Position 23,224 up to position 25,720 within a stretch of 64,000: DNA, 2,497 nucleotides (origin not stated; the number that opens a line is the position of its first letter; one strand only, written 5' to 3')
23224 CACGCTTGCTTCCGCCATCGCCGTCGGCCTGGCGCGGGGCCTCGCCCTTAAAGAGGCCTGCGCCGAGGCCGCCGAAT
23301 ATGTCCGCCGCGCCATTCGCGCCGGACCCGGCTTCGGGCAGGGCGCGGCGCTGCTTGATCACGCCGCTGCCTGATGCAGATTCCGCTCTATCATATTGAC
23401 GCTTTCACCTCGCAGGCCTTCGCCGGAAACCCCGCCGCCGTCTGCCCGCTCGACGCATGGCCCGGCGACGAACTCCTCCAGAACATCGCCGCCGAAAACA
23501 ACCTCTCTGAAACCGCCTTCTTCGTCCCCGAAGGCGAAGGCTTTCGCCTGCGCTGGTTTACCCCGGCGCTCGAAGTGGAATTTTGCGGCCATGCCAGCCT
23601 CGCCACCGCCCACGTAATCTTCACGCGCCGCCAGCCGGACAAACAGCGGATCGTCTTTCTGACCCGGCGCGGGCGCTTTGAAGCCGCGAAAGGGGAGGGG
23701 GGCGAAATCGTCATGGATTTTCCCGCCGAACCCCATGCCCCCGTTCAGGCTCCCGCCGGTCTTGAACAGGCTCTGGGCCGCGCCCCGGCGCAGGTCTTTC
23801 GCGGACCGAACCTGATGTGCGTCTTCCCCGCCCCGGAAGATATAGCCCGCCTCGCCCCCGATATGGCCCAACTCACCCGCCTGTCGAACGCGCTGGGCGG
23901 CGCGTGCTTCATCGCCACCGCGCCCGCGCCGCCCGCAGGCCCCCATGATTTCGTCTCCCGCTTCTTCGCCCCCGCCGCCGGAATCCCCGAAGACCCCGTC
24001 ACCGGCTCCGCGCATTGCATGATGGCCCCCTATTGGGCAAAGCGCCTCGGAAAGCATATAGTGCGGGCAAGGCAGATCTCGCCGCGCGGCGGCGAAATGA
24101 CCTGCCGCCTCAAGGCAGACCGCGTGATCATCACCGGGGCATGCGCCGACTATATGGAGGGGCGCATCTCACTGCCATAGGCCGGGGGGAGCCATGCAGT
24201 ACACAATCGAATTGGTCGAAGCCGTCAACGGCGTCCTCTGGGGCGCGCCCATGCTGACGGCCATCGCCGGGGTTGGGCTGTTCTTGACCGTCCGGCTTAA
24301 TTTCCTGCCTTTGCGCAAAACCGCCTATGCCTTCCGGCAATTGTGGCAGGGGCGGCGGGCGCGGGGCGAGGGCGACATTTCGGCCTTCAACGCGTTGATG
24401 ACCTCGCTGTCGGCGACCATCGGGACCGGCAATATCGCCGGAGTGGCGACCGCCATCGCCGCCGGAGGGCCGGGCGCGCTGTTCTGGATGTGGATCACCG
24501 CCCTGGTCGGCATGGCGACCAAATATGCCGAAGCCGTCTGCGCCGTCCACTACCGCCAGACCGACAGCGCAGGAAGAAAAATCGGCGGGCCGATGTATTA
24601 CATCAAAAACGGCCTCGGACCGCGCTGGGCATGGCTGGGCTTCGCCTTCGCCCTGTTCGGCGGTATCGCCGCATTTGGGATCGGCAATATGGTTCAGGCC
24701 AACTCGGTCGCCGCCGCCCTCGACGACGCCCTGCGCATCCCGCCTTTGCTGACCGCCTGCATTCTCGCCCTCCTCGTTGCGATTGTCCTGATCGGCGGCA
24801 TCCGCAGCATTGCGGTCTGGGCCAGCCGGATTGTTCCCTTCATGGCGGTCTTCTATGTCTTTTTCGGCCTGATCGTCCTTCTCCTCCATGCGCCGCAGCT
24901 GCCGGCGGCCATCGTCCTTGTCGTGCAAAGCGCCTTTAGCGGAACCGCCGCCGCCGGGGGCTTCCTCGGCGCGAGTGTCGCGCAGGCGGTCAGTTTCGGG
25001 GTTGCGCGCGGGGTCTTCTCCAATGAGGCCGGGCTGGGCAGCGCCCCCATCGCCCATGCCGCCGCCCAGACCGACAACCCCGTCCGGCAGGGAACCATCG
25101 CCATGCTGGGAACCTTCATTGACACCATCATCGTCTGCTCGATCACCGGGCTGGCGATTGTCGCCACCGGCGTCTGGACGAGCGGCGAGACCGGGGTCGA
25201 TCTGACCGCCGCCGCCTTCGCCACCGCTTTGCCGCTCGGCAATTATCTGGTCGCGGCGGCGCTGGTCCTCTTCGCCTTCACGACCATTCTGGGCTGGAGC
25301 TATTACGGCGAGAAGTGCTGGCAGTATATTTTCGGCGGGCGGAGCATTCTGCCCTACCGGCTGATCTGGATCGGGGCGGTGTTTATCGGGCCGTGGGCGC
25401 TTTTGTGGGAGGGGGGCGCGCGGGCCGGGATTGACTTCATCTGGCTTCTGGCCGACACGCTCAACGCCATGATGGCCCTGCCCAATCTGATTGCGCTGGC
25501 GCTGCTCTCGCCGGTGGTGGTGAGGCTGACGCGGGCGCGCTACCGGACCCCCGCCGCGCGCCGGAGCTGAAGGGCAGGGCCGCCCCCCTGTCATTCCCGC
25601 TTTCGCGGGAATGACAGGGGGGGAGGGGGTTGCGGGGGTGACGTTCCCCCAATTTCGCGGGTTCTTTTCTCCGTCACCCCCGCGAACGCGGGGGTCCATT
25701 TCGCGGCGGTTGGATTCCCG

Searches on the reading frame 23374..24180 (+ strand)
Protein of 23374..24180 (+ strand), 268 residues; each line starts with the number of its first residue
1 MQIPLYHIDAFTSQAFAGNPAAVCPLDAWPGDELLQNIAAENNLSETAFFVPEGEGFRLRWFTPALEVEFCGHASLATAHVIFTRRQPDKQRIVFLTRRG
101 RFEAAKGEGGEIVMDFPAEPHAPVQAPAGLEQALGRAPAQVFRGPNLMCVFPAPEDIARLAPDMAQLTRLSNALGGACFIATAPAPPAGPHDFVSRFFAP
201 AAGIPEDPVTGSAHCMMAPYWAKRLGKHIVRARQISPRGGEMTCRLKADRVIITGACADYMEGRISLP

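Call 38: search_protein_families(library=pfam, proteins=[window:23374-24180:+], max_evalue=0.00001)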
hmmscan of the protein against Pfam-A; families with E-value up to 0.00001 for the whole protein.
window:23374-24180:+ (268 aa): 1 family
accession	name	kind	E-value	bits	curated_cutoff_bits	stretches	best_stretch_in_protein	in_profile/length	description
PF02567.21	PhzC-PhzF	-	1.7e-55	189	27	1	8-263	1-281/281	Phenazine biosynthesis-like protein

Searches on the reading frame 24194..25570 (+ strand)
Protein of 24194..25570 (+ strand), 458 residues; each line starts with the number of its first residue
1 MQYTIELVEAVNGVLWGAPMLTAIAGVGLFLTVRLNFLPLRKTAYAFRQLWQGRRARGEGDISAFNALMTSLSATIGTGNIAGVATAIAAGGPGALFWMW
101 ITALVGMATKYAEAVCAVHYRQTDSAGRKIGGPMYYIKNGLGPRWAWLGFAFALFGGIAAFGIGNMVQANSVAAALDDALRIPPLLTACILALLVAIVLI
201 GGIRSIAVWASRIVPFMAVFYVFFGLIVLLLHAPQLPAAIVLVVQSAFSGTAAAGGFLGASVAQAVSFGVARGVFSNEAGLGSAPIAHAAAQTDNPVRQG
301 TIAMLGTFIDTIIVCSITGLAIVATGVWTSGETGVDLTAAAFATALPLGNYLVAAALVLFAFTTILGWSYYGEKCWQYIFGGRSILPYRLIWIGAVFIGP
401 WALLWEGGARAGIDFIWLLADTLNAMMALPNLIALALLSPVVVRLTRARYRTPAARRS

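Call 38: search_protein_families(library=pfam, proteins=[window:24194-25570:+], max_evalue=0.00001)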
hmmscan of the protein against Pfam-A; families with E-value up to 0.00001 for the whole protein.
window:24194-25570:+ (458 aa): 2 families
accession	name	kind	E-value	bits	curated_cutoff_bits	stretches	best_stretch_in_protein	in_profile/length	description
PF01235.23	Na_Ala_symp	-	3.5e-133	445.1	24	1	55-448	6-378/392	Sodium:alanine symporter family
PF13520.12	AA_permease_2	-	2.9e-06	26.9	27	1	63-371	2-294/427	Amino acid permease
